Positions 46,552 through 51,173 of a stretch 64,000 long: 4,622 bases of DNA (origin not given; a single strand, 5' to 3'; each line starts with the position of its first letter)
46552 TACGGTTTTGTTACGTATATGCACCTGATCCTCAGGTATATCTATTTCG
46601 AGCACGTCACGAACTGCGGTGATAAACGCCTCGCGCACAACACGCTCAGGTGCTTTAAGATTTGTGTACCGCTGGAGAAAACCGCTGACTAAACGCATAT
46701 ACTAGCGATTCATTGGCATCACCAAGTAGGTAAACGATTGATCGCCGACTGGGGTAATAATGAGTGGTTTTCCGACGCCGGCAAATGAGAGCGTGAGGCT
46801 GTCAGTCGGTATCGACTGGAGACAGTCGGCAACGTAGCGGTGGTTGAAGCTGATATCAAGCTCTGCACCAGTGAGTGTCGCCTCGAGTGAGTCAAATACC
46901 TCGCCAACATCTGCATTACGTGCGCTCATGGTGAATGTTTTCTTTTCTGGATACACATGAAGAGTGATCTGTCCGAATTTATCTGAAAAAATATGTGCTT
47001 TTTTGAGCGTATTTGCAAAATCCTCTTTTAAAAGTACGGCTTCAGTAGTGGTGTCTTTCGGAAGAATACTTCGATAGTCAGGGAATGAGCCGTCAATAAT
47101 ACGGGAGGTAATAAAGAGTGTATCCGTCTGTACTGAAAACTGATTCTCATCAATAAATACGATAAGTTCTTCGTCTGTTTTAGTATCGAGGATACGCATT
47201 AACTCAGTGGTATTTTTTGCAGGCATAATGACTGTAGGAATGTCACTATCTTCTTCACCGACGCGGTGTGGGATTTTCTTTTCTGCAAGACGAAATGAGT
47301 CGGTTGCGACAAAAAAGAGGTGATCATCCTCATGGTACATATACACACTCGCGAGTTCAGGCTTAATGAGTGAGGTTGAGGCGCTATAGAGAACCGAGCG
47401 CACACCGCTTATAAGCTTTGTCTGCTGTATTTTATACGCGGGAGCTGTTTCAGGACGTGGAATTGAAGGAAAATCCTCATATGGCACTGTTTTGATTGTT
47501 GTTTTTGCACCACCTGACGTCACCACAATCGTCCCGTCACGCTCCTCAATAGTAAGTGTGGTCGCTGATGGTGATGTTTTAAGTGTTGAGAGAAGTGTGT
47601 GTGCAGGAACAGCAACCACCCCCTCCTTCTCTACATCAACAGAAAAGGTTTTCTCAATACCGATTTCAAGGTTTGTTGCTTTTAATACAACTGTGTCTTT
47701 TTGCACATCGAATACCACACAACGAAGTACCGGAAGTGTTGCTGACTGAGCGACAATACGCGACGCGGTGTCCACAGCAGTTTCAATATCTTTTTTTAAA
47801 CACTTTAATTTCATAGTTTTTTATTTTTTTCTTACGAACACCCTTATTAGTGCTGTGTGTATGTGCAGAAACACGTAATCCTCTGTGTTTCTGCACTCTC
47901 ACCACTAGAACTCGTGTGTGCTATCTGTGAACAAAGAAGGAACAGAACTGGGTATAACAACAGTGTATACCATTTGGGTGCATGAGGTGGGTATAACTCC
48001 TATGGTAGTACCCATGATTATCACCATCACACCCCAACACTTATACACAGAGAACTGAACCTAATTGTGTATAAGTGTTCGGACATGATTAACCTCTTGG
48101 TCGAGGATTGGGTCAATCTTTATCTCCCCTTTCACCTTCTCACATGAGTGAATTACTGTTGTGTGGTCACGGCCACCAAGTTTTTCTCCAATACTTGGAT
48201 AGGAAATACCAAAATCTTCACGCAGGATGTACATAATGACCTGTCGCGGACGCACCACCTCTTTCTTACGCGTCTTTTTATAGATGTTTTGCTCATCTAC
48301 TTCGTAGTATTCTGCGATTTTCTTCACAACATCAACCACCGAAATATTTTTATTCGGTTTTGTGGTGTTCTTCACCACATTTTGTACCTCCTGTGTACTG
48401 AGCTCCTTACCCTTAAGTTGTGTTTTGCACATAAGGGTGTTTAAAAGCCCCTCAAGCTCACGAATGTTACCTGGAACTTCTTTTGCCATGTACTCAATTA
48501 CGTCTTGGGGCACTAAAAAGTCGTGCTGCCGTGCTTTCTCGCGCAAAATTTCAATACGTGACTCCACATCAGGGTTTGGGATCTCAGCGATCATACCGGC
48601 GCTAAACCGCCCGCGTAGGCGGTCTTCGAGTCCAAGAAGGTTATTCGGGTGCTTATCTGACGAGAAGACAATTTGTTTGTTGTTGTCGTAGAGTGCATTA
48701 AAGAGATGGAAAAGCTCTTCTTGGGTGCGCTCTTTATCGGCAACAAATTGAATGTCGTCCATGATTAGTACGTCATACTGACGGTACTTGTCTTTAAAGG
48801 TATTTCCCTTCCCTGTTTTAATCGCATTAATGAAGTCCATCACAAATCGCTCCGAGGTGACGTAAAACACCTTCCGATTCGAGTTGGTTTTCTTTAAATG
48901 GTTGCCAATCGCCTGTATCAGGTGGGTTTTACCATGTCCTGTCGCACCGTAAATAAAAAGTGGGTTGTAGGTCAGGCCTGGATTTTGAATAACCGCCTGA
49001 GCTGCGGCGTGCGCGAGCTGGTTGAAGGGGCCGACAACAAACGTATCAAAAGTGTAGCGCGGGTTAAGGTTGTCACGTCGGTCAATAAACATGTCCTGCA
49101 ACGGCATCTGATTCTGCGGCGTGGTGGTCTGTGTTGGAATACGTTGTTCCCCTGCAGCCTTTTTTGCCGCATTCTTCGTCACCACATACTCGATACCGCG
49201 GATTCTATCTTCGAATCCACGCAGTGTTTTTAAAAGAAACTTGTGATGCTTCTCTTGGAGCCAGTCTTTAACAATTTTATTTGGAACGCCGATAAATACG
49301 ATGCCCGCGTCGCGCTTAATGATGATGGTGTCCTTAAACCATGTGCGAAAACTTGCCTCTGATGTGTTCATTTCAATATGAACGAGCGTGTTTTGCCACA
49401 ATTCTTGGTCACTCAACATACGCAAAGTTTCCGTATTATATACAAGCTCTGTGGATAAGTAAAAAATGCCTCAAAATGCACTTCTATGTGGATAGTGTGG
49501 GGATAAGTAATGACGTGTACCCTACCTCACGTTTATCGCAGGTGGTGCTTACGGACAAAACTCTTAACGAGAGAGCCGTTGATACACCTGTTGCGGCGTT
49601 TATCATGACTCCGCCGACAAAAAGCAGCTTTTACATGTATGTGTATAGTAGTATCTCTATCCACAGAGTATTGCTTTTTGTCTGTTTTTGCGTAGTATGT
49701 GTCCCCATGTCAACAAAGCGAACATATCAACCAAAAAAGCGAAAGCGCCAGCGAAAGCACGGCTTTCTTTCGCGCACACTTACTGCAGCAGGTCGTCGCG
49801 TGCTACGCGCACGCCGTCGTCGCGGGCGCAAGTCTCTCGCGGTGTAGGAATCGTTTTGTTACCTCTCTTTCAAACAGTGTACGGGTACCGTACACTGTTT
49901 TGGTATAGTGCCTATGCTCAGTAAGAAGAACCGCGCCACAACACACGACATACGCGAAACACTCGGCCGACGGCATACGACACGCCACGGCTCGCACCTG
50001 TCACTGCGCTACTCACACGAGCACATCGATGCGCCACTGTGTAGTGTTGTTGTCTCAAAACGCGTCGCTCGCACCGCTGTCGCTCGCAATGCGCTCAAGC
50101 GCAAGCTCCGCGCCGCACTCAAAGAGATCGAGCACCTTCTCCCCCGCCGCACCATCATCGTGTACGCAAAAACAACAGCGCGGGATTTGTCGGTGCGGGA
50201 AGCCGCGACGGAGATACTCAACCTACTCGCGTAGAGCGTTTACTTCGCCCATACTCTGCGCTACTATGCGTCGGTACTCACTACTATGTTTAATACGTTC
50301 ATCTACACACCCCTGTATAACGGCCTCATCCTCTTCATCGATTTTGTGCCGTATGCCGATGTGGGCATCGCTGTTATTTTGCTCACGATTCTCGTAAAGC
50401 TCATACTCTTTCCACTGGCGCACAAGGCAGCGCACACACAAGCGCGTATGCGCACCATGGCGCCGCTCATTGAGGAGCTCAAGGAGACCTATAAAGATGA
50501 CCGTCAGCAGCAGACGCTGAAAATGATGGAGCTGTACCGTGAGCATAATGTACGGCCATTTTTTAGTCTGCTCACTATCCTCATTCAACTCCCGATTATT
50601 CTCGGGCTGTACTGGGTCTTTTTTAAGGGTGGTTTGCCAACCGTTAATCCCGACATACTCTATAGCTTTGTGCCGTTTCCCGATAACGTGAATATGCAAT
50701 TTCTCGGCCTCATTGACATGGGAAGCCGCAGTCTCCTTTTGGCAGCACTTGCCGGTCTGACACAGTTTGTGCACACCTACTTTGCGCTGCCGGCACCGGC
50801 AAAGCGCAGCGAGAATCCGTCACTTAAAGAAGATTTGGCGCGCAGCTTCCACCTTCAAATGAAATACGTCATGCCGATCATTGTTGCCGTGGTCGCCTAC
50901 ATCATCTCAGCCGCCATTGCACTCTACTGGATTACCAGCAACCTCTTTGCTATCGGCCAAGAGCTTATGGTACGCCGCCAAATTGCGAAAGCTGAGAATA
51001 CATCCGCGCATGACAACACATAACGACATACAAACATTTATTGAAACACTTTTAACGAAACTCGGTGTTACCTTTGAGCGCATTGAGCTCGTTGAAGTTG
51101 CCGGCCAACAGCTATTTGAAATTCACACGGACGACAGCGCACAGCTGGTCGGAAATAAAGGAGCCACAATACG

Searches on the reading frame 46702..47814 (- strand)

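Call 77: search_protein_families(library=pfam, proteins=[window:46702-47814:-], max_evalue=0.001)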
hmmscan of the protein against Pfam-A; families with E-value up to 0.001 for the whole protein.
window:46702-47814:- (370 aa): 3 families
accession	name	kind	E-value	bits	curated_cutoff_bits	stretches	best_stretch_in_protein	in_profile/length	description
PF02767.21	DNA_pol3_beta_2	-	1.2e-26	93.7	27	1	129-246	2-116/116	DNA polymerase III beta subunit, central domain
PF00712.24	DNA_pol3_beta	-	6.7e-24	84.8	24.4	1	1-119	1-120/120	DNA polymerase III beta subunit, N-terminal domain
PF02768.20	DNA_pol3_beta_3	-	7e-23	81.2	27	1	248-368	1-120/121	DNA polymerase III beta subunit, C-terminal domain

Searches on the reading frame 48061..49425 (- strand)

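Call 77: search_protein_families(library=pfam, proteins=[window:48061-49425:-], max_evalue=0.001)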
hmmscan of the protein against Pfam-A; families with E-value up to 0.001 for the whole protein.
window:48061-49425:- (454 aa): 12 families
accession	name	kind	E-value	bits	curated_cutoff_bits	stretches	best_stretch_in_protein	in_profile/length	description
PF00308.24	Bac_DnaA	-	7.6e-69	231.5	23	1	120-280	1-161/162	Bacterial DnaA ATPAse domain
PF08299.17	Bac_DnaA_C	-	1e-26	93.1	31.5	1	365-431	3-69/69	Bacterial dnaA protein helix-turn-helix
PF11638.13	DnaA_N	-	2.6e-11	43.5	24.6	1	7-64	1-59/65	DnaA N-terminal domain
PF01695.23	IstB_IS21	-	6e-10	39.5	24.1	1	156-257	95-193/238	IstB-like ATP binding protein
PF00910.28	RNA_helicase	-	2.2e-06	28.5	21.5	1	157-251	2-80/105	RNA helicase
PF13173.12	AAA_14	-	9.8e-06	26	27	1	154-274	3-115/129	AAA domain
PF00004.35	AAA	-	2.7e-05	25.1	21.2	1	157-253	2-104/131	ATPase family associated with various cellular activities (AAA)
PF13401.12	AAA_22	-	9e-05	23.2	27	0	155-247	7-111/130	AAA domain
PF01637.24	ATPase_2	-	0.00019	21.7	33.2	1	152-193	19-59/225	ATPase domain predominantly from Archaea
PF13245.12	AAA_19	-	0.00045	20.9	25.1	0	148-209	6-67/134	AAA domain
PF22688.2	Hda_lid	-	0.00068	20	27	0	288-331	2-45/65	Hda, lid domain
PF25201.1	nSTAND6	-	0.0009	19.7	27.7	0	154-189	19-54/148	Novel STAND NTPase 6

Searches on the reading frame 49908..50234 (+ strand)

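Call 77: search_protein_families(library=pfam, proteins=[window:49908-50234:+], max_evalue=0.001)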
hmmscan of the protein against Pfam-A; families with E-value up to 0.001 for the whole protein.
window:49908-50234:+ (108 aa): 1 family
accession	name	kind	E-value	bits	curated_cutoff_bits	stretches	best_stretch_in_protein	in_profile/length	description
PF00825.24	Ribonuclease_P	-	7e-15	55.4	22.3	1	11-107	9-105/109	Ribonuclease P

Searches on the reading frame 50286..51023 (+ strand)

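Call 77: search_protein_families(library=pfam, proteins=[window:50286-51023:+], max_evalue=0.001)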
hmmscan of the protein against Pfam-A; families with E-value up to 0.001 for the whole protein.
window:50286-51023:+ (245 aa): 1 family
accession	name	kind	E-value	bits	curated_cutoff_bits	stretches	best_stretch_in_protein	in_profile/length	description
PF02096.25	60KD_IMP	-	1.1e-43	149.5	35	1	27-231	2-163/163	60Kd inner membrane protein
